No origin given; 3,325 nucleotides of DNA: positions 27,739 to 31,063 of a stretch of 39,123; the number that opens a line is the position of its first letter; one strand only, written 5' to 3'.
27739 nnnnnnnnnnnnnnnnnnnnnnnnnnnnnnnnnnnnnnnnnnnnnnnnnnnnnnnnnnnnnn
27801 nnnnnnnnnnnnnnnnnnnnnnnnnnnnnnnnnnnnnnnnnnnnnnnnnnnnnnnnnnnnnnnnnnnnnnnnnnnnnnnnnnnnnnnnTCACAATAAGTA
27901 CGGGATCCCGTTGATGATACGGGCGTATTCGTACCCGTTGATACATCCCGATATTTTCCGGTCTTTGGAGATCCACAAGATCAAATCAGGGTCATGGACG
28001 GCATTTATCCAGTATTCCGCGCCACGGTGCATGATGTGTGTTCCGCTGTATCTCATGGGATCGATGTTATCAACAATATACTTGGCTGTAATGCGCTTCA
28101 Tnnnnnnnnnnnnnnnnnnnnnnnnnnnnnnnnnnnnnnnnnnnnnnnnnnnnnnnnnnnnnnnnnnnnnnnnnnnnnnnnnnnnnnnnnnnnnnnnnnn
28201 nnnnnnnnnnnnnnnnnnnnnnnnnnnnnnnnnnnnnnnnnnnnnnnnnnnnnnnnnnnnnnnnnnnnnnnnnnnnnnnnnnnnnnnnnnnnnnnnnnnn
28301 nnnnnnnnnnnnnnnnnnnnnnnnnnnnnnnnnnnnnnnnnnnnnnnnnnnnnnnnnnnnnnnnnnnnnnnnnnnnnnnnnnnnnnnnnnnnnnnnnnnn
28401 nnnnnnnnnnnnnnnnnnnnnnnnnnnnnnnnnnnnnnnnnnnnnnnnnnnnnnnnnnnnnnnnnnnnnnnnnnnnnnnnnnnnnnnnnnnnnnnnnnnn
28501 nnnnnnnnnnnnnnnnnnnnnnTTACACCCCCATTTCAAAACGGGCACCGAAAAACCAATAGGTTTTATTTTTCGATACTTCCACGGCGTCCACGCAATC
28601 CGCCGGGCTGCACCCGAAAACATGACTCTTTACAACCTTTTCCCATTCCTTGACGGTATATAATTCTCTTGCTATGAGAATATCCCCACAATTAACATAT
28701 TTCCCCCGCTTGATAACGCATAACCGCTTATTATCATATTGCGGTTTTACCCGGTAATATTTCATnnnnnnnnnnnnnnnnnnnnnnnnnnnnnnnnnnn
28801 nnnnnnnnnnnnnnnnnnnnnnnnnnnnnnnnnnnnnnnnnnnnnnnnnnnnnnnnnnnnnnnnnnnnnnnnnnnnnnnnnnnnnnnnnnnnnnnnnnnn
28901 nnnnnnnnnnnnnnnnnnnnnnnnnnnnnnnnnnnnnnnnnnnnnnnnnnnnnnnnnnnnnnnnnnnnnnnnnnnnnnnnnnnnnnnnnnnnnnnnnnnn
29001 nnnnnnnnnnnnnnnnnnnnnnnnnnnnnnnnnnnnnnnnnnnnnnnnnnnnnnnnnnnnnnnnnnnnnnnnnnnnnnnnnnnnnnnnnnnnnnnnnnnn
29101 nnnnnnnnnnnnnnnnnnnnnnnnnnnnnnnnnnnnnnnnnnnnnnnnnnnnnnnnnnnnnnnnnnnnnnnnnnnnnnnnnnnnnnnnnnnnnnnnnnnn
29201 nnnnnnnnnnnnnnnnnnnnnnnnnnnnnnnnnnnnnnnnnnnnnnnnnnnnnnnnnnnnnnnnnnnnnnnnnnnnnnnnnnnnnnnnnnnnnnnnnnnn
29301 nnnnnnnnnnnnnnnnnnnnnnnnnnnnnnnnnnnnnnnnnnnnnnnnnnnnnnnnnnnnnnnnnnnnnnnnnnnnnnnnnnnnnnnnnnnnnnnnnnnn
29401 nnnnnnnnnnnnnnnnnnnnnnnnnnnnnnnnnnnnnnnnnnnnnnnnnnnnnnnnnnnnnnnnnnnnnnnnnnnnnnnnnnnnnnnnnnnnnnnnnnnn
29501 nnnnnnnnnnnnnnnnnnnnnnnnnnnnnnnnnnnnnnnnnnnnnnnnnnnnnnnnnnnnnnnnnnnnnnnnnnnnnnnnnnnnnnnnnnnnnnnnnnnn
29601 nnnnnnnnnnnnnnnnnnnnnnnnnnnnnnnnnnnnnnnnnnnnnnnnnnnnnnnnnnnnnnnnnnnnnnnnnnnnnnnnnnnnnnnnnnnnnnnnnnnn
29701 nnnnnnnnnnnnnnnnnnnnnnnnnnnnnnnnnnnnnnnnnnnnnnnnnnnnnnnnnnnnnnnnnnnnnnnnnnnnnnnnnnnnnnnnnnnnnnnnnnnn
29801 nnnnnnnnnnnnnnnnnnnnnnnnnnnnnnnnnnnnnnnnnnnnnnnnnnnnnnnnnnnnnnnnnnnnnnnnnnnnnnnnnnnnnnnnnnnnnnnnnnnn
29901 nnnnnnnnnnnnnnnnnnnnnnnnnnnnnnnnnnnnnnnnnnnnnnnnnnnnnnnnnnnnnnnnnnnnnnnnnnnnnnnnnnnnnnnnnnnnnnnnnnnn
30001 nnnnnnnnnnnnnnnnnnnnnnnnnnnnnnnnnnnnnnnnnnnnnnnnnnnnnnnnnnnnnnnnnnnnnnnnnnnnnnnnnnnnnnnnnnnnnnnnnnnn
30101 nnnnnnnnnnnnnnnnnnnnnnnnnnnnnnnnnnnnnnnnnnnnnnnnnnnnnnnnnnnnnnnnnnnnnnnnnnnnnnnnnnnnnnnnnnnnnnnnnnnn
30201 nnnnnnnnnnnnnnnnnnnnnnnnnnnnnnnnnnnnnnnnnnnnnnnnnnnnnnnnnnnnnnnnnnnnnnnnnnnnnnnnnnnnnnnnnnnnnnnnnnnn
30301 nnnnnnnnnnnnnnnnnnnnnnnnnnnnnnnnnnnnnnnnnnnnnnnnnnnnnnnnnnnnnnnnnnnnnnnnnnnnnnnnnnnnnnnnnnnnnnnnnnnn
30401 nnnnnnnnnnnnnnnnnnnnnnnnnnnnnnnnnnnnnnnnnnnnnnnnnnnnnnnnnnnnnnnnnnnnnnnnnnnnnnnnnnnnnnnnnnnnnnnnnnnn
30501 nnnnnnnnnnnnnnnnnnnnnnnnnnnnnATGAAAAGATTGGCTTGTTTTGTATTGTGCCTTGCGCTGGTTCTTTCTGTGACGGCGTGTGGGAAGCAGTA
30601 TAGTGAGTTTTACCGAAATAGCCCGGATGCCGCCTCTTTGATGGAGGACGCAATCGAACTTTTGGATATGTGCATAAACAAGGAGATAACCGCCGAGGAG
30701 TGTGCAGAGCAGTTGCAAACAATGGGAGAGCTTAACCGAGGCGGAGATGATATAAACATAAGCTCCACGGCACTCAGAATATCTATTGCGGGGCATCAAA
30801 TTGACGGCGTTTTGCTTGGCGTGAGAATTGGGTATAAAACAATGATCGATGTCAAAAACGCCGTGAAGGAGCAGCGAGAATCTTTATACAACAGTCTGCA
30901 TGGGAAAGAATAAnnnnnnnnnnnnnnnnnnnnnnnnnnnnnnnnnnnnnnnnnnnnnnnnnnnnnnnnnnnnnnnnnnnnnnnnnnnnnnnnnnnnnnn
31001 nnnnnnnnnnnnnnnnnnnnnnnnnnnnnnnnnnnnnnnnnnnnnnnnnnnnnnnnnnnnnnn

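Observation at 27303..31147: About 3.8-kb mosaic island wedged between terS and terL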

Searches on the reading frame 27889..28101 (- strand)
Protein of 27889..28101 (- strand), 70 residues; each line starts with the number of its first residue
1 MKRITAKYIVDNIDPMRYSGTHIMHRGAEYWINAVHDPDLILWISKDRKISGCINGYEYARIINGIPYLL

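Call 5: search_protein_families(library=pfam, proteins=[window:27889-28101:-], max_evalue=0.1)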
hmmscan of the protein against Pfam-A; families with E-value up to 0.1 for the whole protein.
window:27889-28101:- (70 aa): 0 families

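Call 6: search_protein_families(library=phrogs, proteins=[window:27889-28101:-], max_evalue=0.01)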
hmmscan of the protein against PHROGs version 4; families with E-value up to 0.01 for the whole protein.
window:27889-28101:- (70 aa): 0 families

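Call 31: search_protein_families(library=padloc, proteins=[window:27889-28101:-], max_evalue=0.1)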
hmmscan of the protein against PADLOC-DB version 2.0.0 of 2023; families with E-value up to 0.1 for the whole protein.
window:27889-28101:- (70 aa): 0 families

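Call 32: search_protein_families(library=ncbifam, proteins=[window:27889-28101:-], max_evalue=0.1)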
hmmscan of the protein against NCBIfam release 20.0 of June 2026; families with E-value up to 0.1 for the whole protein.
window:27889-28101:- (70 aa): 1 family
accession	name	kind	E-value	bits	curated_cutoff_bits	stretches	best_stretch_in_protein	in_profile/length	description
TIGR03696.1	Rhs_assc_core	domain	0.0062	17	32.5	1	13-61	14-64/76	RHS repeat-associated core domain-containing protein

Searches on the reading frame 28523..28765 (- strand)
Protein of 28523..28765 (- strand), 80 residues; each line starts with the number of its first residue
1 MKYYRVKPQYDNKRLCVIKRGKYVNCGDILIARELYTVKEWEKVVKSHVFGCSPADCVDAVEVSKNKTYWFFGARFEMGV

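Call 5: search_protein_families(library=pfam, proteins=[window:28523-28765:-], max_evalue=0.1)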
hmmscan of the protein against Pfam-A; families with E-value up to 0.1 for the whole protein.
window:28523-28765:- (80 aa): 0 families

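Call 6: search_protein_families(library=phrogs, proteins=[window:28523-28765:-], max_evalue=0.01)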
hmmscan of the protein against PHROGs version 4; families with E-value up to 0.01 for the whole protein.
window:28523-28765:- (80 aa): 0 families

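Call 31: search_protein_families(library=padloc, proteins=[window:28523-28765:-], max_evalue=0.1)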
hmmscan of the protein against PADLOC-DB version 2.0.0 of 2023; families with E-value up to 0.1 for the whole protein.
window:28523-28765:- (80 aa): 0 families

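Call 32: search_protein_families(library=ncbifam, proteins=[window:28523-28765:-], max_evalue=0.1)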
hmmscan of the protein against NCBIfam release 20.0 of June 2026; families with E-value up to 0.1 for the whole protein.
window:28523-28765:- (80 aa): 0 families

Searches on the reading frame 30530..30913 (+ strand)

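Call 5: search_protein_families(library=pfam, proteins=[window:30530-30913:+], max_evalue=0.1)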
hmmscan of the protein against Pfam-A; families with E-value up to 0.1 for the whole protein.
window:30530-30913:+ (127 aa): 1 family
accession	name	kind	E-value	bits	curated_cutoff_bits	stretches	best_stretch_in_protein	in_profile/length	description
PF09206.18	ArabFuran-catal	-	0.033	13.7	25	1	69-125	94-150/315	Alpha-L-arabinofuranosidase B, catalytic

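Call 6: search_protein_families(library=phrogs, proteins=[window:30530-30913:+], max_evalue=0.01)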
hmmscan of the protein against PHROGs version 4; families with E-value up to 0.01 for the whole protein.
window:30530-30913:+ (127 aa): 0 families

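Call 31: search_protein_families(library=padloc, proteins=[window:30530-30913:+], max_evalue=0.1)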
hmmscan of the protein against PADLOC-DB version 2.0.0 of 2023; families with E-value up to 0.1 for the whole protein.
window:30530-30913:+ (127 aa): 0 families

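Call 32: search_protein_families(library=ncbifam, proteins=[window:30530-30913:+], max_evalue=0.1)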
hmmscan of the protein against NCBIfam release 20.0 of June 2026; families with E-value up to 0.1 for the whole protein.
window:30530-30913:+ (127 aa): 2 families
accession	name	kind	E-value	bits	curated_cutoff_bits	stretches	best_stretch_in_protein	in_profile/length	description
NF047847.2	SS_mature_LptM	equivalog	0.029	14.4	27.7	1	1-21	1-21/31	LPS translocon maturation chaperone LptM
NF047408.1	SA0632_fam_LP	equivalog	0.078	12.6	70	0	1-23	1-21/68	SA0632 family lipoprotein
